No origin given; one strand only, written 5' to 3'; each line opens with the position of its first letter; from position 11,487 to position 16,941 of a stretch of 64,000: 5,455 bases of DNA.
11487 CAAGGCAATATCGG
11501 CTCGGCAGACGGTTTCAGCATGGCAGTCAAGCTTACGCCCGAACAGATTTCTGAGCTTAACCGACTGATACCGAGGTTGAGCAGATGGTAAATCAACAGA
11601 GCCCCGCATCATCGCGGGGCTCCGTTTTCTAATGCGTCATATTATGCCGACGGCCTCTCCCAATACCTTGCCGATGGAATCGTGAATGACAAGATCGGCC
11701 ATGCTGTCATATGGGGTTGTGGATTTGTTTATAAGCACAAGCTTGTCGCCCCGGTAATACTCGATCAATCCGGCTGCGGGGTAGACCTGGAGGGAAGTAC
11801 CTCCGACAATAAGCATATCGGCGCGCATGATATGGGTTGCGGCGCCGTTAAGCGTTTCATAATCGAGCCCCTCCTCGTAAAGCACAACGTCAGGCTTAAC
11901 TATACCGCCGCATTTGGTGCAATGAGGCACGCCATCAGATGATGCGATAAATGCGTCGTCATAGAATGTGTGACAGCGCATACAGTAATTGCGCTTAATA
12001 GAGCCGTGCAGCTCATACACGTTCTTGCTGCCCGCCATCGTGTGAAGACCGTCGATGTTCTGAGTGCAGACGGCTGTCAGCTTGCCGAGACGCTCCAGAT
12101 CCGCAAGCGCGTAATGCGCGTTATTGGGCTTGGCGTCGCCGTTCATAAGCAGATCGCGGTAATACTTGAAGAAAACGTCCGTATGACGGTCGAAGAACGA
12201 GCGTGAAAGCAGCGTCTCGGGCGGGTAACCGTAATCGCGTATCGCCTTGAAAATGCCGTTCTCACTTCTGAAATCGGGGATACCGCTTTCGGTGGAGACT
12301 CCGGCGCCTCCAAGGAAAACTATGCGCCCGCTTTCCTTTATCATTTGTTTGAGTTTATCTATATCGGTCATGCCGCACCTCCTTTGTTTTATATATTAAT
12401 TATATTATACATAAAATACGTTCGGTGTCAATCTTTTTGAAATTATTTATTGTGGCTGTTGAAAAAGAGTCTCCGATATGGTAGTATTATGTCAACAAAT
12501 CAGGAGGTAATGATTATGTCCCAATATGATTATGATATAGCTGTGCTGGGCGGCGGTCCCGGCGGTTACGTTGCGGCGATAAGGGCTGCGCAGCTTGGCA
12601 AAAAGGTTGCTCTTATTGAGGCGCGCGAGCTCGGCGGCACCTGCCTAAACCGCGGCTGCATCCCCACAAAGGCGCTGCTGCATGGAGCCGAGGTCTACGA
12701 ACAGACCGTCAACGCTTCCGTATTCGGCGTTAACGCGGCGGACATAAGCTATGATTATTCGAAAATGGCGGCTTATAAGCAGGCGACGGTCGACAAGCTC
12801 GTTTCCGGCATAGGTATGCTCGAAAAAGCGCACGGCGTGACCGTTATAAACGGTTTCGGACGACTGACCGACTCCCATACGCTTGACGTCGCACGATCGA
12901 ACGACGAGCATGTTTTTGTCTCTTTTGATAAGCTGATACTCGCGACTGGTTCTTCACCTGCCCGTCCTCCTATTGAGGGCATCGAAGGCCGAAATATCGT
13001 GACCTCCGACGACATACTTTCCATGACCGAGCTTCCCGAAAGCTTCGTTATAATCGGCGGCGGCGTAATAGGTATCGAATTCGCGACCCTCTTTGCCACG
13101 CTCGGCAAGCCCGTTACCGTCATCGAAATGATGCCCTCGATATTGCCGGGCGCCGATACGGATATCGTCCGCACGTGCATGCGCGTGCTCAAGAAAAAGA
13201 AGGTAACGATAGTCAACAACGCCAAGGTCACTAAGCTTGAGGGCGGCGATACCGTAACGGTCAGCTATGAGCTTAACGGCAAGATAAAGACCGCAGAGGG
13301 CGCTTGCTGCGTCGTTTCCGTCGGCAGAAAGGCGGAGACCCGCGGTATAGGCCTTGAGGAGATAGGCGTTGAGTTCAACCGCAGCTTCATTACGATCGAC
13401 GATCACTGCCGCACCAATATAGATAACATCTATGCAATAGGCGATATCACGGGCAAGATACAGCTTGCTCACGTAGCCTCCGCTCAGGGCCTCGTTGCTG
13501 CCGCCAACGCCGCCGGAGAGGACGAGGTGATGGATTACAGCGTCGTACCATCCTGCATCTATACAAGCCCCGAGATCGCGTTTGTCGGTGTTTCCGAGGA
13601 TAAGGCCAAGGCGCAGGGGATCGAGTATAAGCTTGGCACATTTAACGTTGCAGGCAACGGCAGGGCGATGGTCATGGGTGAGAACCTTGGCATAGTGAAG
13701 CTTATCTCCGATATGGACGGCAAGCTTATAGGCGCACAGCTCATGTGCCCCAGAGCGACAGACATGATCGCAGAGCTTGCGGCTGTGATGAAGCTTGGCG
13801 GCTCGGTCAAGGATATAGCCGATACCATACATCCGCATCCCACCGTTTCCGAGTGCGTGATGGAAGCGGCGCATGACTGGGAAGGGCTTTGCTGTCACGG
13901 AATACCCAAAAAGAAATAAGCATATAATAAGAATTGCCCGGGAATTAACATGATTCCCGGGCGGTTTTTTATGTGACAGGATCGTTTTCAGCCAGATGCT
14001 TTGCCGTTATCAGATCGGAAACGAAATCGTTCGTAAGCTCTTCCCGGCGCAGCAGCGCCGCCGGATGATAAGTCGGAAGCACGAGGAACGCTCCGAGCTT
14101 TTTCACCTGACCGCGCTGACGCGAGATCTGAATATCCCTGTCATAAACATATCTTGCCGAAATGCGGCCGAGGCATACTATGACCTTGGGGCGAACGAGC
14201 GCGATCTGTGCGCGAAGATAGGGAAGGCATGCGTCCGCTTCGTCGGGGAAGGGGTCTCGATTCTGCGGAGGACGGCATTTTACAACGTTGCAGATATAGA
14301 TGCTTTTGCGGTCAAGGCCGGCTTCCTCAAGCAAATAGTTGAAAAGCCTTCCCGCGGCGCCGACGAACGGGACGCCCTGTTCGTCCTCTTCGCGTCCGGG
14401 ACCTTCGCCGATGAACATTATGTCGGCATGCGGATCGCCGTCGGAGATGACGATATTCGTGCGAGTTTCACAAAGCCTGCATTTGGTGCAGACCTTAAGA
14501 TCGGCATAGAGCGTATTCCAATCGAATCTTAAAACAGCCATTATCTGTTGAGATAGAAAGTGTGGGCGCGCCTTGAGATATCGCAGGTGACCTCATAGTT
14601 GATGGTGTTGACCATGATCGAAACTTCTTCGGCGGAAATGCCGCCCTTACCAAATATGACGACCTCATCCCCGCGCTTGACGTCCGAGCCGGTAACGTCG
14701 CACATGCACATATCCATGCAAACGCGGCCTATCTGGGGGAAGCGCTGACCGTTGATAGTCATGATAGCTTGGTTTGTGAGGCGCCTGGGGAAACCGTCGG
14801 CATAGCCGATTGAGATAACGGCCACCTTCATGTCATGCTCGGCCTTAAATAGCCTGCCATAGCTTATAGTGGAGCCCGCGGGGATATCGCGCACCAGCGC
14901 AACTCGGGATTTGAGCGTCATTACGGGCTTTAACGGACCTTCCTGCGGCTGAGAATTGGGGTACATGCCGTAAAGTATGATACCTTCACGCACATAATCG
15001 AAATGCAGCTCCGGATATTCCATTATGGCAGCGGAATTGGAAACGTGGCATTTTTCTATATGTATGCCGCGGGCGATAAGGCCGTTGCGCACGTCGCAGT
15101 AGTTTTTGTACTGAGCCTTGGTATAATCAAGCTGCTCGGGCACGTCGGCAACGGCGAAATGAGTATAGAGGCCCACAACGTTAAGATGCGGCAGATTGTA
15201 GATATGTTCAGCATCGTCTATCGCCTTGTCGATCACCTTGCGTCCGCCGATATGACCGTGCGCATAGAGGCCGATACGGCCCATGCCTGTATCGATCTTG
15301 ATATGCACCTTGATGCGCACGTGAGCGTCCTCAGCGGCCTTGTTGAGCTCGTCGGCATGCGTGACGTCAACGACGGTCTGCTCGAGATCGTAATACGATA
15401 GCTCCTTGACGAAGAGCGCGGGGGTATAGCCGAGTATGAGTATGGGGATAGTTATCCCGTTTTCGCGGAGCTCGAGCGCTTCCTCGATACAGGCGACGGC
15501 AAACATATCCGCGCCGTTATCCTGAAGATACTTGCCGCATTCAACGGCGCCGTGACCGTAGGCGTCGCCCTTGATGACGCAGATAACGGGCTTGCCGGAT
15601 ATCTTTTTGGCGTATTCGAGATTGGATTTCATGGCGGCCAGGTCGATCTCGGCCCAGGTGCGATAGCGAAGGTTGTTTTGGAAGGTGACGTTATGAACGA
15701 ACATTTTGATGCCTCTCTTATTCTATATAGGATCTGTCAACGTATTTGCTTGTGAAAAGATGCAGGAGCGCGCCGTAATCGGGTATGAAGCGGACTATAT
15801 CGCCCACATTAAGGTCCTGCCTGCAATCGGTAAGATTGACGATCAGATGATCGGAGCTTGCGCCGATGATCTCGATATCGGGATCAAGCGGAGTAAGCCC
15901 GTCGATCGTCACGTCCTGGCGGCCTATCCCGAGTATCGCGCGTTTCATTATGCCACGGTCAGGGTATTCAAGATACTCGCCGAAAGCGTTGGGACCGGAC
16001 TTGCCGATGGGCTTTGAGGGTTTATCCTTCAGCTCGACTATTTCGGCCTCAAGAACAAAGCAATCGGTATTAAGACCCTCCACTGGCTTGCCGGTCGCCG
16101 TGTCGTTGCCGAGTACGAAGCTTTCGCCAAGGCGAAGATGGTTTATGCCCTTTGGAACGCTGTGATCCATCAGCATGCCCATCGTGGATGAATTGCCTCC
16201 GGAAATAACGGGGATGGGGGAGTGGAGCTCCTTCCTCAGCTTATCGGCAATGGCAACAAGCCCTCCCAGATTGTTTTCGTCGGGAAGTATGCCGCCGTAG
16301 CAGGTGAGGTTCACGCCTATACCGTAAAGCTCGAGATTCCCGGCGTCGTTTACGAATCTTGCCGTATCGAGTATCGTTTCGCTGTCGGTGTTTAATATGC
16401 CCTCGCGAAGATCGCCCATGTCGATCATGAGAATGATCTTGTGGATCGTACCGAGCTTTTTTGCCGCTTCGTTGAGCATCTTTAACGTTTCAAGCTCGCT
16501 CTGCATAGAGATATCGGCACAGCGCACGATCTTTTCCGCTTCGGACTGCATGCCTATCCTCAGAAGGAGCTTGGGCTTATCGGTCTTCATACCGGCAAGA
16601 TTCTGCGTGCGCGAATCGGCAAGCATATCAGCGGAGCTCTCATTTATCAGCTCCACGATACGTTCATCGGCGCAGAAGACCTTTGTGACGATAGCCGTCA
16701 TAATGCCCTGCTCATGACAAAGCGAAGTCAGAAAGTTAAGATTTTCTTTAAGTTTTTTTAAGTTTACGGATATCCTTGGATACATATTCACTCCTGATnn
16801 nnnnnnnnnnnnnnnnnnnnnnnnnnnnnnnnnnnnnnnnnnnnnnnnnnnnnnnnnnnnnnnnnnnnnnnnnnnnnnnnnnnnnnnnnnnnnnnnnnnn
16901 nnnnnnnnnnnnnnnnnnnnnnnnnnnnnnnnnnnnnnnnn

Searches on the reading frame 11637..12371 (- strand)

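Call 56: search_protein_families(library=pfam, proteins=[window:11637-12371:-], max_evalue=0.0001)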
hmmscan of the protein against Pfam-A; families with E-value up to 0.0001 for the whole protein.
window:11637-12371:- (244 aa): 1 family
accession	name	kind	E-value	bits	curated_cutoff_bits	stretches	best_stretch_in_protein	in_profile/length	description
PF02146.23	SIR2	-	1.2e-51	175.6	24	1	22-198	1-180/180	Sir2 family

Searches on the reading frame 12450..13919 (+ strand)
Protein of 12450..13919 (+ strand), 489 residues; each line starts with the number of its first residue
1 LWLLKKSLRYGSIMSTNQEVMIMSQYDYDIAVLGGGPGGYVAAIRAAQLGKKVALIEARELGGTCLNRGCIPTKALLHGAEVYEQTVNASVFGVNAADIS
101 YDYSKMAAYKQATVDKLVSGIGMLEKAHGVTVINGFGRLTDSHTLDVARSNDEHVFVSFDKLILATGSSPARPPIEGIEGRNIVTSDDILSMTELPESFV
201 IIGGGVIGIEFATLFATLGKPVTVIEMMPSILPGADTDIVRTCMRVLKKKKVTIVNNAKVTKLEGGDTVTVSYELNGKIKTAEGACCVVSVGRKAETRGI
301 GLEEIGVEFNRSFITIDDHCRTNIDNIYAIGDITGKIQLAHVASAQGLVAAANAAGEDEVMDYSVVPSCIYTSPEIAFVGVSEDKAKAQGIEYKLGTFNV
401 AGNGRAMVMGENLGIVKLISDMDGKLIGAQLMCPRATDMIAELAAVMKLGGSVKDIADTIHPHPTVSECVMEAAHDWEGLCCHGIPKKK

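Call 57: search_protein_families(library=pfam, proteins=[window:12450-13919:+], max_evalue=0.0001)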
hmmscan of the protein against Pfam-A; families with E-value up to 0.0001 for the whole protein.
window:12450-13919:+ (489 aa): 12 families
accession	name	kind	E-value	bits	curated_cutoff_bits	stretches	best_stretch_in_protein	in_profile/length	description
PF07992.20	Pyr_redox_2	-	5e-72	243.2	26.1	1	28-347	1-291/291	Pyridine nucleotide-disulphide oxidoreductase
PF02852.28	Pyr_redox_dim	-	4.2e-35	120.7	25.3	1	366-474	1-110/110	Pyridine nucleotide-disulphide oxidoreductase, dimerisation domain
PF00070.33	Pyr_redox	-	1.8e-23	83.3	22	1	199-269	2-74/82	Pyridine nucleotide-disulphide oxidoreductase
PF01134.28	GIDA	-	1.6e-11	44.4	22.1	1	29-83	1-53/391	Glucose inhibited division protein A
PF12831.13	FAD_oxidored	-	4e-09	36.7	27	1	29-71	1-44/416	FAD dependent oxidoreductase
PF13738.12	Pyr_redox_3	-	1.3e-08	34.9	30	1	160-331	126-305/305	Pyridine nucleotide-disulphide oxidoreductase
PF13450.12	NAD_binding_8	-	1.7e-08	35.1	21.9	0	32-67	1-37/68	NAD(P)-binding Rossmann-like domain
PF03486.20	HI0933_like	-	1.9e-07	31.2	50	0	29-60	2-33/244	HI0933-like protein Rossmann domain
PF00890.30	FAD_binding_2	-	7.1e-07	29.2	20.4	0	29-61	1-33/414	FAD binding domain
PF01266.30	DAO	-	6.2e-06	26.4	27.9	0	29-64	1-38/353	FAD dependent oxidoreductase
PF01262.27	AlaDh_PNT_C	-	3.6e-05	23.7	23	0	198-257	30-89/214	Alanine dehydrogenase/PNT, C-terminal domain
PF02737.24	3HCDH_N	-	4.1e-05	24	22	0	200-257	3-60/180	3-hydroxyacyl-CoA dehydrogenase, NAD binding domain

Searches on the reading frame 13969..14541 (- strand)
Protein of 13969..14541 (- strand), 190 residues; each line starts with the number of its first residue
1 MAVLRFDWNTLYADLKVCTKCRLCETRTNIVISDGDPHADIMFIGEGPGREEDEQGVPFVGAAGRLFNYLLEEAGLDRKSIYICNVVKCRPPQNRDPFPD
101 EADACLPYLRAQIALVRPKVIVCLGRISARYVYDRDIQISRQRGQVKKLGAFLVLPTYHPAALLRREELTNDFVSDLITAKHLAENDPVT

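Call 57: search_protein_families(library=pfam, proteins=[window:13969-14541:-], max_evalue=0.0001)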
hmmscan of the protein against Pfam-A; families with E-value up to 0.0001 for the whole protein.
window:13969-14541:- (190 aa): 1 family
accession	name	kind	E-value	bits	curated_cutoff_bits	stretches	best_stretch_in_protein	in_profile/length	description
PF03167.25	UDG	-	1.1e-38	132.9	24.3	1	33-172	2-131/141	Uracil DNA glycosylase superfamily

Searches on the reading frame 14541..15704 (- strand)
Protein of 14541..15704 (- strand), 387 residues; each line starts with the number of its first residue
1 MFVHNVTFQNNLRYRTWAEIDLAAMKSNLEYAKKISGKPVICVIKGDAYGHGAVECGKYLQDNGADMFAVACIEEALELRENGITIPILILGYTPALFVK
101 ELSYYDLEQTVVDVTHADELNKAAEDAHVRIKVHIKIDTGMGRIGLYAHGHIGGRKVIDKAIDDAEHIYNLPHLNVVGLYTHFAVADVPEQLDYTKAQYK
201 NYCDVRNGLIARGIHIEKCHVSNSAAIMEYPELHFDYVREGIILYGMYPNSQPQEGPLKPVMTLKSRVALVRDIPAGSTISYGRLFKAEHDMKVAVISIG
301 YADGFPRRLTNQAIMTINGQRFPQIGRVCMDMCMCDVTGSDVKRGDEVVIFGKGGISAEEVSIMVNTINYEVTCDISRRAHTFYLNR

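Call 57: search_protein_families(library=pfam, proteins=[window:14541-15704:-], max_evalue=0.0001)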
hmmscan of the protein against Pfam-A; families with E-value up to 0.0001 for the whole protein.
window:14541-15704:- (387 aa): 2 families
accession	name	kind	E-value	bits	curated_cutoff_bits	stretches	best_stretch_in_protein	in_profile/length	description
PF01168.26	Ala_racemase_N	-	1.3e-61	208.5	24.1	1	20-249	1-220/220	Alanine racemase, N-terminal domain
PF00842.27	Ala_racemase_C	-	1.1e-45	154.7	25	1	261-384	1-127/127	Alanine racemase, C-terminal domain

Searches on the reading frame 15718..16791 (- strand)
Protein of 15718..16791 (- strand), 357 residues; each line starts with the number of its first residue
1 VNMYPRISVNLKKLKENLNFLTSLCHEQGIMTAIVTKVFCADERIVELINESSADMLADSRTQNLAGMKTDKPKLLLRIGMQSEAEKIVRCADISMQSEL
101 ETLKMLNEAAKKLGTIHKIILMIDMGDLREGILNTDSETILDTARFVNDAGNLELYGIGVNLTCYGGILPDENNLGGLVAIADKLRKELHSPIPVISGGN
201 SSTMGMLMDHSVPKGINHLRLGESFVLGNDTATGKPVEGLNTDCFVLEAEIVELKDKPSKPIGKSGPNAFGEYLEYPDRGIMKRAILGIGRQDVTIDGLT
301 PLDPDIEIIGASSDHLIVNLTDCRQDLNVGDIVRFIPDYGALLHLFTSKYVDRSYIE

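Call 57: search_protein_families(library=pfam, proteins=[window:15718-16791:-], max_evalue=0.0001)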
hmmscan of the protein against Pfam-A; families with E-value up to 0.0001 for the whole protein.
window:15718-16791:- (357 aa): 1 family
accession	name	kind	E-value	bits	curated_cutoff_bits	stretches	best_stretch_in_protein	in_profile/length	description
PF01168.26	Ala_racemase_N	-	3.6e-14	53.4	24.1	1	9-224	1-214/220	Alanine racemase, N-terminal domain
